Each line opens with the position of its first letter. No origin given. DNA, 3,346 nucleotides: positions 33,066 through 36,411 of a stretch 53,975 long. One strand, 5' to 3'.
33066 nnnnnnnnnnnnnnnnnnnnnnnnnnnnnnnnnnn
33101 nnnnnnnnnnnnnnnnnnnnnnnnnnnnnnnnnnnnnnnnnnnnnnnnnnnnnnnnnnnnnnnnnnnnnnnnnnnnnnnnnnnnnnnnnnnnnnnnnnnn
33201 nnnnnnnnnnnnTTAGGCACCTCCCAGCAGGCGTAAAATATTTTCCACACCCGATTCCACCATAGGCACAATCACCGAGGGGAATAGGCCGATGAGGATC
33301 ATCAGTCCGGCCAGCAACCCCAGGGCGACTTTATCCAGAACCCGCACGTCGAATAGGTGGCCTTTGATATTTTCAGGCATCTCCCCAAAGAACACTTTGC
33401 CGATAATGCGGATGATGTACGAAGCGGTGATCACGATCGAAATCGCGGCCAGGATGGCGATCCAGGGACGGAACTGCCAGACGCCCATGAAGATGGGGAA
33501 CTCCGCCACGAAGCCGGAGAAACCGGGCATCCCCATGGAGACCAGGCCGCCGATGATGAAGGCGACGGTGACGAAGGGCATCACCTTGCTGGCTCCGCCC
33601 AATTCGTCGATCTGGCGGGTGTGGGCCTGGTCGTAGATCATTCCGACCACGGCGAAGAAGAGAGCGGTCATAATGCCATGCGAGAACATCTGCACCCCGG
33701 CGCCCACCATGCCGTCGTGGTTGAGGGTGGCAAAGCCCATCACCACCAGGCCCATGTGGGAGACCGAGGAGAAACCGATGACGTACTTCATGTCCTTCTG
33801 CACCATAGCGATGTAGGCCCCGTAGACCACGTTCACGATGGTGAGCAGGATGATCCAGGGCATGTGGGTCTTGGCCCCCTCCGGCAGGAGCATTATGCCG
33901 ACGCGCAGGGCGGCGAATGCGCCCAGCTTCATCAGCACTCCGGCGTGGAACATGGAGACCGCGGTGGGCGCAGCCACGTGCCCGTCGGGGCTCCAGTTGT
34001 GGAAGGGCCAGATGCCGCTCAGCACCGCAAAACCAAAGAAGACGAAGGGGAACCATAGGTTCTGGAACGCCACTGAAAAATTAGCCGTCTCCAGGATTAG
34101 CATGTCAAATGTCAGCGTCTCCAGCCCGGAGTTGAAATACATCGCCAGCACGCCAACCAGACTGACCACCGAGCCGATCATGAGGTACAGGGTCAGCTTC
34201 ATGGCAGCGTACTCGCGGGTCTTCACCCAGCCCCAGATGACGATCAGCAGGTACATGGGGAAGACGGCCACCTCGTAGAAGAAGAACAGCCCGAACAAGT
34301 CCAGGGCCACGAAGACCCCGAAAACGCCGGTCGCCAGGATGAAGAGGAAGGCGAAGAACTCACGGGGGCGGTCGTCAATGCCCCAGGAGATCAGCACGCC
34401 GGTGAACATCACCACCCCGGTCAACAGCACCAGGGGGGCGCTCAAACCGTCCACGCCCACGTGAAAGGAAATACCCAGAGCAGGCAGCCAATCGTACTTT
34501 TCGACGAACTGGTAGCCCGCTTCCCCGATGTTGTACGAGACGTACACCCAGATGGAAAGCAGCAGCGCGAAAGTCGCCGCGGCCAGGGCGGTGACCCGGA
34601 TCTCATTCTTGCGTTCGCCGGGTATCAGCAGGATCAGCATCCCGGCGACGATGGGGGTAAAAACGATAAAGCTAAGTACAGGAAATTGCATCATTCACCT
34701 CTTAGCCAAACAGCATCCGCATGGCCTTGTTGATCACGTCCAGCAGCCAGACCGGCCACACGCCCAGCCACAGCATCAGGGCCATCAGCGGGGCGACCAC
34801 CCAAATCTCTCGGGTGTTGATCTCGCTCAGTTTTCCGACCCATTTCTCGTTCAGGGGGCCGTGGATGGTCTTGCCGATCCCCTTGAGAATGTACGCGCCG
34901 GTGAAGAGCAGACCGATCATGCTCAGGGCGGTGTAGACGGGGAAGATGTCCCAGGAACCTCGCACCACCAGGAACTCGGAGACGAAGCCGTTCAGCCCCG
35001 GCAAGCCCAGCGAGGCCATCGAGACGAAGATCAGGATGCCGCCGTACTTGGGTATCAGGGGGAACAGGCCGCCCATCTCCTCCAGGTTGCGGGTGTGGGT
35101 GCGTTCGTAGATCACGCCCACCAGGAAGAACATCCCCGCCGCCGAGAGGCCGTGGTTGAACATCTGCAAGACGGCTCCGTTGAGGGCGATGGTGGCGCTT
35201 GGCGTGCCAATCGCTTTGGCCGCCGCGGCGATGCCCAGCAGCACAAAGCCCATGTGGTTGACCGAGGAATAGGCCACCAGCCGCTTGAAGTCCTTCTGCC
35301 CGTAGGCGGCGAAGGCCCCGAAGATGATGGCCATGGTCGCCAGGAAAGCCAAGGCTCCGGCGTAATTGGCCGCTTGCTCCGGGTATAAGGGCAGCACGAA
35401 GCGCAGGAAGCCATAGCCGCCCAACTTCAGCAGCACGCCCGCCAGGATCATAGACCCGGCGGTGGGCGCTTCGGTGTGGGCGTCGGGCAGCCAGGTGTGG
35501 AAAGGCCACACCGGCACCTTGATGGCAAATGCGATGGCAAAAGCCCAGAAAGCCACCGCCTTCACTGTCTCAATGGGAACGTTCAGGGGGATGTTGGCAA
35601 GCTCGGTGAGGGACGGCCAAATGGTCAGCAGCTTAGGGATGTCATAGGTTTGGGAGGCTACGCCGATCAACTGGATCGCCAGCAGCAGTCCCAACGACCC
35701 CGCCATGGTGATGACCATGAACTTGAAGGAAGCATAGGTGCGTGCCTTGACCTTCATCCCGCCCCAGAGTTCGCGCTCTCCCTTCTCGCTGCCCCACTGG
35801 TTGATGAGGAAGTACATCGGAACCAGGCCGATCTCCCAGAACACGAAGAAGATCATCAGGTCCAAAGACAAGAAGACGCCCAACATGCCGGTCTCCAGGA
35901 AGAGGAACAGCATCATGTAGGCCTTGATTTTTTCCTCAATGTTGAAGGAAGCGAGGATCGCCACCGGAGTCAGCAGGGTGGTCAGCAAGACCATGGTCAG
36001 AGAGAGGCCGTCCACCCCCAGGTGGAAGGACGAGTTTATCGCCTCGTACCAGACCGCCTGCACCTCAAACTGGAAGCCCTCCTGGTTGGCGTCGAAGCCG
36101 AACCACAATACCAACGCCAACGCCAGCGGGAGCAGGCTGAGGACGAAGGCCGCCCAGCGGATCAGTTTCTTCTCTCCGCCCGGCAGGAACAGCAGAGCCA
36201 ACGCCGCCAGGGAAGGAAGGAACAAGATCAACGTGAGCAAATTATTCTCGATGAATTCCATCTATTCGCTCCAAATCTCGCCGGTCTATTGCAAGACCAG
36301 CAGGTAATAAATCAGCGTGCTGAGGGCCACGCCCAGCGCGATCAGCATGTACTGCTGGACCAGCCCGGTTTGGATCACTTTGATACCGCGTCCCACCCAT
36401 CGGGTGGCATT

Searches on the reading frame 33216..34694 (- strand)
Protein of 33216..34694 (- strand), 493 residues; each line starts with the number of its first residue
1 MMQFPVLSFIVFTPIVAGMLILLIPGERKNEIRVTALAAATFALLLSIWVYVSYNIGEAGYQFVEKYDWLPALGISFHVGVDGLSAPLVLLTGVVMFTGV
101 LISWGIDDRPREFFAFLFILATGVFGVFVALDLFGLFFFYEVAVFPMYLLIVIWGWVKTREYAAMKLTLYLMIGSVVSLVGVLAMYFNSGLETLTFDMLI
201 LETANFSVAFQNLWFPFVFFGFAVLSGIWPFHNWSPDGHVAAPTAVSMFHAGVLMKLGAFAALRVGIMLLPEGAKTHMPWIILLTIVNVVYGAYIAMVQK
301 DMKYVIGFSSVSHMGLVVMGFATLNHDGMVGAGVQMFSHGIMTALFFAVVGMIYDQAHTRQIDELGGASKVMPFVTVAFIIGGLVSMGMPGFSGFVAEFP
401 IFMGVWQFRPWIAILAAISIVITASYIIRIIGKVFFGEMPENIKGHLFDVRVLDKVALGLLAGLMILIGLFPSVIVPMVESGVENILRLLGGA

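Call 71: search_protein_families(library=pfam, proteins=[window:33216-34694:-], max_evalue=0.00001)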
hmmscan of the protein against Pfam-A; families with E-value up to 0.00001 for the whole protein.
window:33216-34694:- (493 aa): 1 family
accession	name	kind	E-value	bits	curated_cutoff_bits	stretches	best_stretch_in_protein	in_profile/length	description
PF00361.26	Proton_antipo_M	-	2.6e-62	211.1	21.5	1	130-423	1-294/294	NADH:quinone oxidoreductase/Mrp antiporter, TM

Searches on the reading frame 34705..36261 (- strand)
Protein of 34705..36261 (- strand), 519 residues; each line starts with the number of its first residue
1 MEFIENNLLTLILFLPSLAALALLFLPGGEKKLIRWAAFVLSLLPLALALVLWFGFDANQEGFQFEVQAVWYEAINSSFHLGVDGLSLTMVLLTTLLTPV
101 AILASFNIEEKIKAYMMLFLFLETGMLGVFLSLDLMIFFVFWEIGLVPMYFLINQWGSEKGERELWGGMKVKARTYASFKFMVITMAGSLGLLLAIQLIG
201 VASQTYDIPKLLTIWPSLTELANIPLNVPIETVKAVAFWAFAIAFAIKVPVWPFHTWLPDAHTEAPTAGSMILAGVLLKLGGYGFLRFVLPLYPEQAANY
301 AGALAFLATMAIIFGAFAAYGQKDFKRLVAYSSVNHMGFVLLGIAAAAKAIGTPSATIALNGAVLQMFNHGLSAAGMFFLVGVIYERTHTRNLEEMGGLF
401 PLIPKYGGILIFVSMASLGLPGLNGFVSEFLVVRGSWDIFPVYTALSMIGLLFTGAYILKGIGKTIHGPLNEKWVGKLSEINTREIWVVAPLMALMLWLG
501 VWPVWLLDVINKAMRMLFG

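Call 71: search_protein_families(library=pfam, proteins=[window:34705-36261:-], max_evalue=0.00001)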
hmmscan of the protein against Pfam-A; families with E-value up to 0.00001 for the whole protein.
window:34705-36261:- (519 aa): 1 family
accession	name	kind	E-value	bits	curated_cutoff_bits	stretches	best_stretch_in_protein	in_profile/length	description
PF00361.26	Proton_antipo_M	-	5.2e-62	210.1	21.5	1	132-446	1-285/294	NADH:quinone oxidoreductase/Mrp antiporter, TM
